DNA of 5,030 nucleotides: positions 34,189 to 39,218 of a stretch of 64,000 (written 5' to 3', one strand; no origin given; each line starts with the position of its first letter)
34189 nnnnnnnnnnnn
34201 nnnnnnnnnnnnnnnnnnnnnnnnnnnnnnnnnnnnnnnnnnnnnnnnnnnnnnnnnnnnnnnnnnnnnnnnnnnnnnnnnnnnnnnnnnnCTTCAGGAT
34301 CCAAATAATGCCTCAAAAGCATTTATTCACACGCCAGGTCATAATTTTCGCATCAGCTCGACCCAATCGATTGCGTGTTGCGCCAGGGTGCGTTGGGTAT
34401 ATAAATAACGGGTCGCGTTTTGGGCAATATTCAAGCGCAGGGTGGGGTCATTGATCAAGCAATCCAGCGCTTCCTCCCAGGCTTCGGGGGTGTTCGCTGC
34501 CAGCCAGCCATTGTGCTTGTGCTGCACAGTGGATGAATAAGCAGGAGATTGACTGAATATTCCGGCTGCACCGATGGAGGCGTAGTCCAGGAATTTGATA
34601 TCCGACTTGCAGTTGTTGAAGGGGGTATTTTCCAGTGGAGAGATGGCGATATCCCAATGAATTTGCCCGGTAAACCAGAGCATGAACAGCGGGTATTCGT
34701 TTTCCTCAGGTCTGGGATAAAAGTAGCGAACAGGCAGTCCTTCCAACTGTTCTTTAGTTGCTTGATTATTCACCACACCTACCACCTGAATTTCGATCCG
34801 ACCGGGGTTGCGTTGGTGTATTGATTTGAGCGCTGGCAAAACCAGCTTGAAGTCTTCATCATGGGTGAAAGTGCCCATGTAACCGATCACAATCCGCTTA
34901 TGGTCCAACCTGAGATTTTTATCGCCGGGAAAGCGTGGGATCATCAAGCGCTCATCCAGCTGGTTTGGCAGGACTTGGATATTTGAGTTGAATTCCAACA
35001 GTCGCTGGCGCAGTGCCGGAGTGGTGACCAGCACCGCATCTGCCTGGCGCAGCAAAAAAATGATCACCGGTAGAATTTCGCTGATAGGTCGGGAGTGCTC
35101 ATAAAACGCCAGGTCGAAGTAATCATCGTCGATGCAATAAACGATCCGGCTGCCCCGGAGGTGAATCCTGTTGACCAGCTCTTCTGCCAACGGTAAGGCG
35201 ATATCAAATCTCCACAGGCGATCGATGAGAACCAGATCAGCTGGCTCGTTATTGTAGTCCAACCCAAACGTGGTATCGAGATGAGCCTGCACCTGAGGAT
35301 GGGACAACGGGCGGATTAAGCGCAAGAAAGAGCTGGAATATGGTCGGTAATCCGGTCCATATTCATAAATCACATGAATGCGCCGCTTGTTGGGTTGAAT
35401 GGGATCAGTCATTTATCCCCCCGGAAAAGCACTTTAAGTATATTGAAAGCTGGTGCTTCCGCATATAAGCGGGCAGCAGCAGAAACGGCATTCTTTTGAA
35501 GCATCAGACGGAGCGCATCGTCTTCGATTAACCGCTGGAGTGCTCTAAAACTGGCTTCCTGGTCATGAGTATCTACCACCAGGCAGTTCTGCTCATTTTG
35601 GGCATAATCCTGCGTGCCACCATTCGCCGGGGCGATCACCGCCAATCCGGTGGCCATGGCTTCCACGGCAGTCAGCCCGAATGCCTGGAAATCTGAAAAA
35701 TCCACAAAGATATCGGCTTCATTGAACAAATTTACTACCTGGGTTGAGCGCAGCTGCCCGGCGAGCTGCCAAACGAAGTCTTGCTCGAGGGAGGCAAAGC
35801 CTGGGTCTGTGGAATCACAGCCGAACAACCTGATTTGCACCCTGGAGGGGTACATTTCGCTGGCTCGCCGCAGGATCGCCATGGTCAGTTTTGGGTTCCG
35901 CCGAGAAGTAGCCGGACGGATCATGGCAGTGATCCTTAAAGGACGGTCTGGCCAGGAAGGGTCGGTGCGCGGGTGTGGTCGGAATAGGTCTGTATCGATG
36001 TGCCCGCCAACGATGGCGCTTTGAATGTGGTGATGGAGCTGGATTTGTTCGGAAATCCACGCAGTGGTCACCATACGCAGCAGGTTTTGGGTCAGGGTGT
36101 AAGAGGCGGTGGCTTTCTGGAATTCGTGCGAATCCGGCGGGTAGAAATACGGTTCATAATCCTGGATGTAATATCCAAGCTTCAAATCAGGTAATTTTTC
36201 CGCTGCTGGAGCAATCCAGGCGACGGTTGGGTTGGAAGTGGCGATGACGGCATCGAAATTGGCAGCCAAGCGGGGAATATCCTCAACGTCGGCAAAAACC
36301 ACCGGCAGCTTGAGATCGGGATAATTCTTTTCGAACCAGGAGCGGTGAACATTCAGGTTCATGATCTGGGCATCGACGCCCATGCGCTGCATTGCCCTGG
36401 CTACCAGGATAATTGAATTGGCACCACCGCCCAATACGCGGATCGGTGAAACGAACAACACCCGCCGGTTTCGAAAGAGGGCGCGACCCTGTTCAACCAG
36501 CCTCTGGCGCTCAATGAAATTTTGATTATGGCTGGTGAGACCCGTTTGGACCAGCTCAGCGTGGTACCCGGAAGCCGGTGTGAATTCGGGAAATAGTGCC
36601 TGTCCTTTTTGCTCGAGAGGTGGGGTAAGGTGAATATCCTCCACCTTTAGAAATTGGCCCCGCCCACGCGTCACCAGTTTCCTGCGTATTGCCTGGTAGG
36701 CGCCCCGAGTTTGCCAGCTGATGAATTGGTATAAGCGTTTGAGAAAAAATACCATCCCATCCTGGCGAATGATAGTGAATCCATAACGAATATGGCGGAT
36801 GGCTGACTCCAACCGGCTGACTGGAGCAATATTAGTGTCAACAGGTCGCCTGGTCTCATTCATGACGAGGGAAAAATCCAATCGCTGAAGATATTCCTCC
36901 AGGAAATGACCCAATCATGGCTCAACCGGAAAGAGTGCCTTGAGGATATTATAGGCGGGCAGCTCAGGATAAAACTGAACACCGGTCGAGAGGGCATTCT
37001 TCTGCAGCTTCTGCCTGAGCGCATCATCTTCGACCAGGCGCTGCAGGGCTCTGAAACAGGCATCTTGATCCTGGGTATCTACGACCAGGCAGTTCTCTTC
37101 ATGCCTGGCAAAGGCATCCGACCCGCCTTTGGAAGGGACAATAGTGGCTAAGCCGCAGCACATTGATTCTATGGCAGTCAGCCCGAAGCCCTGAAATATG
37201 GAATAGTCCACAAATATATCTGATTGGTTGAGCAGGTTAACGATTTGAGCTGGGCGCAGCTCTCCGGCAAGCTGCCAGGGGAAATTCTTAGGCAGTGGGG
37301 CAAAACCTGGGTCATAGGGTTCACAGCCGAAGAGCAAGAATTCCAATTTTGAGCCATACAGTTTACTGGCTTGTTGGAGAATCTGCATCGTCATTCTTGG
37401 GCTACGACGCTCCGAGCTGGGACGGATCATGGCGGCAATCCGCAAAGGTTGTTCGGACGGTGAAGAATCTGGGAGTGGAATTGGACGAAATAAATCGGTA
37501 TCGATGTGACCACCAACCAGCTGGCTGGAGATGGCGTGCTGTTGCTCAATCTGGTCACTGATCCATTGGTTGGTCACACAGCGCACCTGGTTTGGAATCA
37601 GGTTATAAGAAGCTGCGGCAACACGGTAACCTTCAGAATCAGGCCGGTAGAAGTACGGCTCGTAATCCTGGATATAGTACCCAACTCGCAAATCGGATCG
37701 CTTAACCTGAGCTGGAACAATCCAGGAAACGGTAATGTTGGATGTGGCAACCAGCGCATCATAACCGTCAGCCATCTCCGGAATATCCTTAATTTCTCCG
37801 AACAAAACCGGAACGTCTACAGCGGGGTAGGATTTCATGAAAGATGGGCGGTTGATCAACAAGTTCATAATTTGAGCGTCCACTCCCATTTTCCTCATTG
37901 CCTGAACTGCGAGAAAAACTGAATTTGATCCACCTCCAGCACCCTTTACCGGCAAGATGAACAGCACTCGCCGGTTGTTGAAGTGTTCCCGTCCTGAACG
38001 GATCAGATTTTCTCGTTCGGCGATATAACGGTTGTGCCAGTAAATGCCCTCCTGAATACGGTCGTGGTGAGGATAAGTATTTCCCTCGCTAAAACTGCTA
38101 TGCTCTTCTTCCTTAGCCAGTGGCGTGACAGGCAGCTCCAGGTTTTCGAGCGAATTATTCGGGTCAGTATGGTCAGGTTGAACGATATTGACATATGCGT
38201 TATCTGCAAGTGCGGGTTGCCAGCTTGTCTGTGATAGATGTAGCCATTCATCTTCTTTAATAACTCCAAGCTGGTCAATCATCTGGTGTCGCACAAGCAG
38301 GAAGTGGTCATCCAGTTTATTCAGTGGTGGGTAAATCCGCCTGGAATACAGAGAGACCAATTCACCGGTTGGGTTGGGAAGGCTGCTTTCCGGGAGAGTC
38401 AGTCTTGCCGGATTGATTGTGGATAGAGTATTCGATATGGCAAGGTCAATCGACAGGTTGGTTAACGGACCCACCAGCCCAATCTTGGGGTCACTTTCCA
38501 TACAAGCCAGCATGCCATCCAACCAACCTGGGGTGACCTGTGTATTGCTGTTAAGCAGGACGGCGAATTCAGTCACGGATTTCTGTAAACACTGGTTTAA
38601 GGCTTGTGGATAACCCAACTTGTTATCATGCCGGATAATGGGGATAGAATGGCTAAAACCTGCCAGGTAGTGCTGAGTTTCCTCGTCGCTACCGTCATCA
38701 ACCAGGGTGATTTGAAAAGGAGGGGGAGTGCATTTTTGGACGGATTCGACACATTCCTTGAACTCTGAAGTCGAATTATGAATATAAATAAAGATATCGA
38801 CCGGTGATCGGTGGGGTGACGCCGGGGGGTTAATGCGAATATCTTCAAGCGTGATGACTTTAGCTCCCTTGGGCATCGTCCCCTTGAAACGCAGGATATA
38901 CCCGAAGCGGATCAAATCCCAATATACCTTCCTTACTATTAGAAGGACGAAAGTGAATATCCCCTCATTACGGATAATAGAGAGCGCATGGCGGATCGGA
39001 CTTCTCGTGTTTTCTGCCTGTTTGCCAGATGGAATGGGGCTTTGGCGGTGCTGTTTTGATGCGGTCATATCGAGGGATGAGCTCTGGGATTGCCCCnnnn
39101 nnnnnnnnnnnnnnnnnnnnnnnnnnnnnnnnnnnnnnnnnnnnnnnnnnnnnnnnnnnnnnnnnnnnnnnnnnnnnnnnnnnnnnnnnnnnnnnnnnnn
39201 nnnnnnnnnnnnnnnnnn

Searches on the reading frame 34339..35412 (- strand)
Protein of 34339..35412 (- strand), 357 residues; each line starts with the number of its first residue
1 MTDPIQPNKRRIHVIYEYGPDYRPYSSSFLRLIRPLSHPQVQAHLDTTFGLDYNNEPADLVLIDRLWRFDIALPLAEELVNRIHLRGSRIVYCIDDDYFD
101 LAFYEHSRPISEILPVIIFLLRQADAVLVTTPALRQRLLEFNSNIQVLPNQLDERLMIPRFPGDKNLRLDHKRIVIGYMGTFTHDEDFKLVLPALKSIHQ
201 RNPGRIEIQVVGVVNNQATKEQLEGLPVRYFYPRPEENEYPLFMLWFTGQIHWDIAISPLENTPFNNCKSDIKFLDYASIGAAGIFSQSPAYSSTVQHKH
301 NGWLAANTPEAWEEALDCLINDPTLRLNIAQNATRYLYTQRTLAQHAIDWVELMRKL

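Call 6: search_protein_families(library=pfam, proteins=[window:34339-35412:-], max_evalue=0.01)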
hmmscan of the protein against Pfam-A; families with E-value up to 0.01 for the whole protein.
window:34339-35412:- (357 aa): 3 families
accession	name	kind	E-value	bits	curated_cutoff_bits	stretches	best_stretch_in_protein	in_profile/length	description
PF00534.26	Glycos_transf_1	-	6.7e-08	32.7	26.4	1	275-334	110-170/172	Glycosyl transferases group 1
PF13692.12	Glyco_trans_1_4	-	1.2e-05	26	27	1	174-322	2-142/142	Glycosyl transferases group 1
PF13579.12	Glyco_trans_4_4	-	0.00055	20.7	29.7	1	45-150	67-157/158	Glycosyl transferase 4-like domain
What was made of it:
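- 34339..35412 (-): 357-aa GT4 protein, the conserved partner of the large protein. Pfam Glycos_transf_1 (call 6).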

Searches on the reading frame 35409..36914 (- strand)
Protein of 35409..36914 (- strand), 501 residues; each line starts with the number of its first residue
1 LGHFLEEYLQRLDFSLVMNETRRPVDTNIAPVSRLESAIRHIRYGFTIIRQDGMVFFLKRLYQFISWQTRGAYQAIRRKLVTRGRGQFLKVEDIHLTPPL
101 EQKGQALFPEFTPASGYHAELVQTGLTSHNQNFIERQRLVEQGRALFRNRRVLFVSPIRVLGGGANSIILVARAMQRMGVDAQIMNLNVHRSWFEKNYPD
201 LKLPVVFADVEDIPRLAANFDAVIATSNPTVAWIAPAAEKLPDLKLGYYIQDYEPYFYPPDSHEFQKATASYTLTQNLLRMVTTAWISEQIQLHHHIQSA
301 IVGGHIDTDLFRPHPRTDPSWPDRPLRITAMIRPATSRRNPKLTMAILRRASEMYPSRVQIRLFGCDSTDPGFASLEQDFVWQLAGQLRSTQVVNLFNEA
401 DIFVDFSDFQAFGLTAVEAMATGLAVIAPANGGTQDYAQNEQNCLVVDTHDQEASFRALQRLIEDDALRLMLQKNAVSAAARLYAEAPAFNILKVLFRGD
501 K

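Call 6: search_protein_families(library=pfam, proteins=[window:35409-36914:-], max_evalue=0.01)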
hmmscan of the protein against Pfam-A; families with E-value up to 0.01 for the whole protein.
window:35409-36914:- (501 aa): 5 families
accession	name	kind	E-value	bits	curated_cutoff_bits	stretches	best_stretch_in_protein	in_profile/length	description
PF00534.26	Glycos_transf_1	-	8.2e-16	58.5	26.4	1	385-476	78-169/172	Glycosyl transferases group 1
PF13692.12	Glyco_trans_1_4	-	1e-12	48.9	27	1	382-465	61-142/142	Glycosyl transferases group 1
PF13524.12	Glyco_trans_1_2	-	0.00016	22.1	25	1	360-476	16-125/144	Glycosyl transferase-like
PF20706.3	GT4-conflict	-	0.0017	17.9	26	1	391-453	273-340/385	Family 4 Glycosyltransferase in conflict systems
PF13649.12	Methyltransf_25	-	0.0052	17.9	27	0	162-228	7-73/97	Methyltransferase domain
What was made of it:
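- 35409..36914 (-): 501-aa GT4 protein; residues 122-497 are a paralogue of the GT-B module. Pfam Glycos_transf_1 E 8e-16 (call 6).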

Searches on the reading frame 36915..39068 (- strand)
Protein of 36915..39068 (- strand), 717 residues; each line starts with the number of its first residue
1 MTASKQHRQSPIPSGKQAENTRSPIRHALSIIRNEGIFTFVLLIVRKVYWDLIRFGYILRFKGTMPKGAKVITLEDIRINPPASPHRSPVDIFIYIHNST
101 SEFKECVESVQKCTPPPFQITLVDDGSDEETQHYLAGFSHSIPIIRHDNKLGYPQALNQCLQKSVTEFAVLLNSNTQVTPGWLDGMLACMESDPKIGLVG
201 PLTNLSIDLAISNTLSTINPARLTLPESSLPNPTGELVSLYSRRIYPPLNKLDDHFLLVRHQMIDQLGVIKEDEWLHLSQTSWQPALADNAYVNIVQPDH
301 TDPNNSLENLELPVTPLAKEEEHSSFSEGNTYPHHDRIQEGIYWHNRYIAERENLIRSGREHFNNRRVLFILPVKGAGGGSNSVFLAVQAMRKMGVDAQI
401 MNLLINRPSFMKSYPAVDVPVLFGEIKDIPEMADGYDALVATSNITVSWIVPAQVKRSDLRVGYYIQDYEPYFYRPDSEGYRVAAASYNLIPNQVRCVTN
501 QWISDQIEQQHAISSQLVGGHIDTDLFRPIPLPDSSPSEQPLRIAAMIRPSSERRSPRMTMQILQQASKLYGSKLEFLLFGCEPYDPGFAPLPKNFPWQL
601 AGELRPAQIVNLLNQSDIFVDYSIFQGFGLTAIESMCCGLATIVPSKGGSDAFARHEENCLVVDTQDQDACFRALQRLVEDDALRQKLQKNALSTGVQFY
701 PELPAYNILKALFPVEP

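Call 6: search_protein_families(library=pfam, proteins=[window:36915-39068:-], max_evalue=0.01)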
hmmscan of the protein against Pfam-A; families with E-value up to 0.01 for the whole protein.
window:36915-39068:- (717 aa): 6 families
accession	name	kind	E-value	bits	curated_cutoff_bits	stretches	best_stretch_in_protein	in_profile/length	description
PF00535.33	Glycos_transf_2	-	2.4e-16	60.6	23.3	1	92-200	2-113/168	Glycosyl transferase family 2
PF00534.26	Glycos_transf_1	-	1.1e-14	54.8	26.4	1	601-692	78-169/172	Glycosyl transferases group 1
PF13692.12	Glyco_trans_1_4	-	3.1e-11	44.2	27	1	575-681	34-142/142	Glycosyl transferases group 1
PF13524.12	Glyco_trans_1_2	-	6e-06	26.7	25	1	563-693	5-126/144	Glycosyl transferase-like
PF20706.3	GT4-conflict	-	0.00051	19.6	26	1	606-677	272-353/385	Family 4 Glycosyltransferase in conflict systems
PF21374.3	WsaF_N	-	0.004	17.7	27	0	460-490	116-145/156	WsaF, N-terminal domain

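Call 13: search_solved_structures(query=window:36915-39068:-, max_evalue=0.01)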
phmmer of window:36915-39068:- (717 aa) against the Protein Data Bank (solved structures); distinct sequences matched with E-value up to 0.01: 18.
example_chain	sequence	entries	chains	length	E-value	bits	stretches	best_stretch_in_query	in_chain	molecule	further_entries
6kih_A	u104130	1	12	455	3.2e-07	32.1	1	614-692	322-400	Tll1590 protein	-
6n1x_A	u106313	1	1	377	3.8e-07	31.9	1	615-695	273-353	Glycosyltransferase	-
6d9t_A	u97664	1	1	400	4.2e-07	31.8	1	615-695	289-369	Glycosyl transferase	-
6p61_A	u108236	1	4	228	0.001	20.6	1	90-184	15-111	Glycosyltransferase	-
3c4q_A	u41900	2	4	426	0.0013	20.1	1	605-694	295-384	Predicted glycosyltransferases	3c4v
3c48_A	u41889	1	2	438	0.0014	20.1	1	605-694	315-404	Predicted glycosyltransferases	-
3s27_A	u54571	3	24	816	0.0024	19.3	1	615-669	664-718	Sucrose synthase 1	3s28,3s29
2z87_A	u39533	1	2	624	0.0026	19.2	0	88-147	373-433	Chondroitin synthase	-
2z86_A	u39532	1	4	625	0.0027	19.2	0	88-147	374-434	Chondroitin synthase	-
5d00_A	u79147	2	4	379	0.0032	18.9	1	608-693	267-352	N-acetyl-alpha-D-glucosaminyl L-malate synthase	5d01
5i45_A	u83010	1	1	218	0.0033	18.9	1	615-693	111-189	Glycosyl transferases group 1 family protein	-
9m88_C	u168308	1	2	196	0.005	18.3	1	595-678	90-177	Glycogen synthase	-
2bfw_A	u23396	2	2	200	0.0053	18.2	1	595-678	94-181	GLGA GLYCOGEN SYNTHASE | PGS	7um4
2jjm_A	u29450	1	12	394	0.0066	17.9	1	606-693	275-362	GLYCOSYL TRANSFERASE, GROUP 1 FAMILY PROTEIN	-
3mbo_A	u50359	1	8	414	0.0073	17.7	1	606-693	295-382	Glycosyltransferase, group 1 family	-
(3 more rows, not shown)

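Call 31: search_protein_families(library=ncbifam, proteins=[window:36915-39068:-], max_evalue=0.01)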
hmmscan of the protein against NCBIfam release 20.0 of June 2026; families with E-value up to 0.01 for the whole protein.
window:36915-39068:- (717 aa): 27 families (the best 25 are shown)
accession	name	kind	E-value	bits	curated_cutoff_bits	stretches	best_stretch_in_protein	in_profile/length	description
TIGR03965.1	mycofact_glyco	equivalog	9.5e-14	51.1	280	1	82-201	68-189/467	mycofactocin biosynthesis glycosyltransferase MftF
NF041876.1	EPS_EpsE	equivalog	4.2e-10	39.4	400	1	599-692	279-372/389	exopolysaccharide biosynthesis GT4 family glycosyltransferase EpsE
TIGR03999.1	thiol_BshA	equivalog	5.8e-10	38.6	273.7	1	608-698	265-355/375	N-acetyl-alpha-D-glucosaminyl L-malate synthase BshA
TIGR03088.1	stp2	hypoth_equivalog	3.4e-09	36.2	409.05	1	607-692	264-349/374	TIGR03088 family PEP-CTERM/XrtA system glycosyltransferase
TIGR02472.1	sucr_P_syn_N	equivalog_domain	8e-09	34.8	576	1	615-696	340-421/439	sucrose-phosphate synthase, putative, glycosyltransferase domain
NF050063.1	ProtGlycPglJ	equivalog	2.3e-08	33.7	500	1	613-699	263-350/363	N-acetylgalactosamine-N,N'-diacetylbacillosaminyl-diphospho-undecaprenol 4-alpha-N-acetylgalactosaminyltransferase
TIGR02468.1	sucrsPsyn_pln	equivalog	3.2e-08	31.8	1143.95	1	617-695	573-651/1051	sucrose-phosphate synthase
TIGR03937.1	PgaC_IcaA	equivalog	7.7e-08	31.7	422.3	1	82-199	39-159/407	poly-beta-1,6-N-acetyl-D-glucosamine synthase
TIGR03449.1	mycothiol_MshA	equivalog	1.9e-07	30.4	462.5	1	606-699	294-387/406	D-inositol-3-phosphate glycosyltransferase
TIGR04047.1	MSMEG_0565_glyc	hypoth_equivalog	2.1e-07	30.3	259.85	1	600-687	261-347/373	MSMEG_0565 family glycosyltransferase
NF038229.1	Glyco4_Geo_Pelo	equivalog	3.1e-07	29.7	400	1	599-693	221-313/338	GPMC system family 4 glycosyltransferase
TIGR02470.1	sucr_synth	equivalog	5e-07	28.2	810.4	1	615-680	643-708/784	sucrose synthase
TIGR02149.1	glgA_Coryne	subfamily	6.2e-07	28.9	302.4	1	604-691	272-365/391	glycogen synthase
TIGR03111.1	glyc2_xrt_Gpos1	hypoth_equivalog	2.3e-05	23.4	363.95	1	89-197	50-163/439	TIGR03111 family XrtG-associated glycosyltransferase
NF053787.1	GlcN_PG_synth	equivalog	0.00014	20.8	480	1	553-686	204-331/361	N-acetylglucosaminyl phosphatidylglycerol synthase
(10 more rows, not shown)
